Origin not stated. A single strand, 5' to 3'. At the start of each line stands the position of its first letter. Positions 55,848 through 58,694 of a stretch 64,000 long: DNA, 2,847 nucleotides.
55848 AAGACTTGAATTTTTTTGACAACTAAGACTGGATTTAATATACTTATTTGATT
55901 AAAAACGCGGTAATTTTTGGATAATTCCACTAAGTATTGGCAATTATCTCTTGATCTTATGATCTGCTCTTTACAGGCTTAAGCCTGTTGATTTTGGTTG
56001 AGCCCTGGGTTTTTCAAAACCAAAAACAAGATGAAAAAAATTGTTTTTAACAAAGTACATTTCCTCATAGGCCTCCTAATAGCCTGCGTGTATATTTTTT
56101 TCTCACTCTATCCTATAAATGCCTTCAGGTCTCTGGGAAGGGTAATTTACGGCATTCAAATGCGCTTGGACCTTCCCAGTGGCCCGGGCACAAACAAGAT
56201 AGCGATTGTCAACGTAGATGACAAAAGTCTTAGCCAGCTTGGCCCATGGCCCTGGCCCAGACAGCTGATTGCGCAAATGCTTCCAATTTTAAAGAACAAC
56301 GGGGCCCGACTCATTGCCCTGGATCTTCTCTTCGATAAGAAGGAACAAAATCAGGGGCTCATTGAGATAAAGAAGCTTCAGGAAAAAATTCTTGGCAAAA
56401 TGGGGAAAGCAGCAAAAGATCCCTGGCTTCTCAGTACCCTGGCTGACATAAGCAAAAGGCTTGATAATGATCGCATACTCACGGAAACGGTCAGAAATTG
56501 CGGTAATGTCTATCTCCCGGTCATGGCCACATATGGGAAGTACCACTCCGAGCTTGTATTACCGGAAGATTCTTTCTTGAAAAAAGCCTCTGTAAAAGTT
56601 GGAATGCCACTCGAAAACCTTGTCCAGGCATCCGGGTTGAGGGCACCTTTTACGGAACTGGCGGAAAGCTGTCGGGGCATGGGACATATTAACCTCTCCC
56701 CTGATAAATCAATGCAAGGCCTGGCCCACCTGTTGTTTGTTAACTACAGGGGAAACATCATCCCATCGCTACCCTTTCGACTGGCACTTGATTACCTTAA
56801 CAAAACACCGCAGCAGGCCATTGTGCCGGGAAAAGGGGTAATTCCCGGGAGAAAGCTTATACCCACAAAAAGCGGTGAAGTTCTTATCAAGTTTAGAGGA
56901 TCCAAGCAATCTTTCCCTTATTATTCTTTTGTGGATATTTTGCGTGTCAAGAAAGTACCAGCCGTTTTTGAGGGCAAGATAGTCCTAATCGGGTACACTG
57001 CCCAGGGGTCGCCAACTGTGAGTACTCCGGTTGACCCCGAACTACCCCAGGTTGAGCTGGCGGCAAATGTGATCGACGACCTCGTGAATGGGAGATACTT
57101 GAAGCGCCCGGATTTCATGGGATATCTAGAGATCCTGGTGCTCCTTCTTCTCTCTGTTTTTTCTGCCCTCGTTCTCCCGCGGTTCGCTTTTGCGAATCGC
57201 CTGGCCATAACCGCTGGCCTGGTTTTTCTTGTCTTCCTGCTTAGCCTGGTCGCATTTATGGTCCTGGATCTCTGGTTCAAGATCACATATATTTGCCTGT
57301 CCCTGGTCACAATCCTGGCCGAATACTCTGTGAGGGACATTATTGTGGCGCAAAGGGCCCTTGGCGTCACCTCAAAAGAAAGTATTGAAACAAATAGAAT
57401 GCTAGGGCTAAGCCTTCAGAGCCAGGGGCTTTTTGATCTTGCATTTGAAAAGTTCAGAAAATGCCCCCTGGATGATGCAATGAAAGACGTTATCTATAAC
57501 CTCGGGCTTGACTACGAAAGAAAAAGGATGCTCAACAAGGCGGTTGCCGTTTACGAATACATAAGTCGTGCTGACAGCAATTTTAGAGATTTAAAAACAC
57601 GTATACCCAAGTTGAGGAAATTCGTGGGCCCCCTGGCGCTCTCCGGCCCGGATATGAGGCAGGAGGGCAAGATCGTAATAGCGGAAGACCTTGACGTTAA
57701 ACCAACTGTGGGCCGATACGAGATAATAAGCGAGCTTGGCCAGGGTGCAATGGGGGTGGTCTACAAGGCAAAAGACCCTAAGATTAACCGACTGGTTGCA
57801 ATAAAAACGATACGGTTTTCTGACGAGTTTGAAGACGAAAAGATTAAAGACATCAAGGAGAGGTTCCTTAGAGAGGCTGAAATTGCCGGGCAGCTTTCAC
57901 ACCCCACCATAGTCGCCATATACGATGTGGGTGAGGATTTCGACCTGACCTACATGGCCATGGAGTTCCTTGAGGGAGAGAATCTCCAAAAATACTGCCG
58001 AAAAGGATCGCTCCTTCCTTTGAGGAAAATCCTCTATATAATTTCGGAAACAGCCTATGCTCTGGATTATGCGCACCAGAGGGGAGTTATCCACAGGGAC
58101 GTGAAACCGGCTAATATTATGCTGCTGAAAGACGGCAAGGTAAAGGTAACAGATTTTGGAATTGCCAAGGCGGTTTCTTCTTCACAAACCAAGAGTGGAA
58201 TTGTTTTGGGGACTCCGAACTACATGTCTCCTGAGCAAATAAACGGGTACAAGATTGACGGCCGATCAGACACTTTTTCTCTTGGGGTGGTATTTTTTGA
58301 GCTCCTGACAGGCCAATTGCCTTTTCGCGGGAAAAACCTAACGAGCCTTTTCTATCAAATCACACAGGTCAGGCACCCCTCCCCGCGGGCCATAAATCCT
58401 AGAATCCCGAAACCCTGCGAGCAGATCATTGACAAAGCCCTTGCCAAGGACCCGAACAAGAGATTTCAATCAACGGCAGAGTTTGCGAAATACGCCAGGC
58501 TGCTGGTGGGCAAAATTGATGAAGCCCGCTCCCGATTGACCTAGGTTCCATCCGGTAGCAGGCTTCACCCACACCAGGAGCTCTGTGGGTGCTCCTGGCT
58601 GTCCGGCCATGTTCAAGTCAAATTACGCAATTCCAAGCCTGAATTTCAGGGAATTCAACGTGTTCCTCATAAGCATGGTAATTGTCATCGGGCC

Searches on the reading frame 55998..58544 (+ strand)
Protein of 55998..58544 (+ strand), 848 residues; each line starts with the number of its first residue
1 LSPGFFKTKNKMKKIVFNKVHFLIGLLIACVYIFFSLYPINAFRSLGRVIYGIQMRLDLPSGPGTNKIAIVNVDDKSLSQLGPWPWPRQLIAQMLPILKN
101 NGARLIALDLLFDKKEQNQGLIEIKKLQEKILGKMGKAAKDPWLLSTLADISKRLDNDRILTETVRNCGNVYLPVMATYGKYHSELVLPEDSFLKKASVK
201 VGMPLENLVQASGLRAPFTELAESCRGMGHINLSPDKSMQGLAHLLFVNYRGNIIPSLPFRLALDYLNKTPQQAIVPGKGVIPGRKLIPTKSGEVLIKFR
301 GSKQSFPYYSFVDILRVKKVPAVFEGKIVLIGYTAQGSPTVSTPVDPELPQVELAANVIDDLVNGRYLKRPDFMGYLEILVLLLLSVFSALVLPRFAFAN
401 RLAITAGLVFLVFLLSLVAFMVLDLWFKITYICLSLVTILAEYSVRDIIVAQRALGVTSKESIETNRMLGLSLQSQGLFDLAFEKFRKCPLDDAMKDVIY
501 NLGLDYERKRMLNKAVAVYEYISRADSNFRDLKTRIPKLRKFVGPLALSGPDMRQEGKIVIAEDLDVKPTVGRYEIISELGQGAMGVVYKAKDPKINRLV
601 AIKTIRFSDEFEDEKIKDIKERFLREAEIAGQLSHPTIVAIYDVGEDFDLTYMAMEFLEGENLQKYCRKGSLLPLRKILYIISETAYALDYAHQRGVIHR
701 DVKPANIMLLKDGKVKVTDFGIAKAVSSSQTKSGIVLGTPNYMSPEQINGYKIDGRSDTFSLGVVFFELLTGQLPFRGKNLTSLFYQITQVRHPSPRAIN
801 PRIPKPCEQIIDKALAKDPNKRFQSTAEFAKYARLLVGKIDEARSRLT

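Call 16: search_protein_families(library=pfam, proteins=[window:55998-58544:+], max_evalue=0.00001)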
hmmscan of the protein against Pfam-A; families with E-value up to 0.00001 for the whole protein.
window:55998-58544:+ (848 aa): 3 families
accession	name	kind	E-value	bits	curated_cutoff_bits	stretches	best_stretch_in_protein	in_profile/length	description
PF00069.31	Pkinase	-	7.2e-60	203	31.7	1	574-825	1-254/263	Protein kinase domain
PF05226.16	CHASE2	-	2.1e-46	159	26.3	1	38-386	13-255/257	CHASE2 domain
PF07714.23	PK_Tyr_Ser-Thr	-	2.6e-39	135.5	23.1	1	576-823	3-249/258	Protein tyrosine and serine/threonine kinase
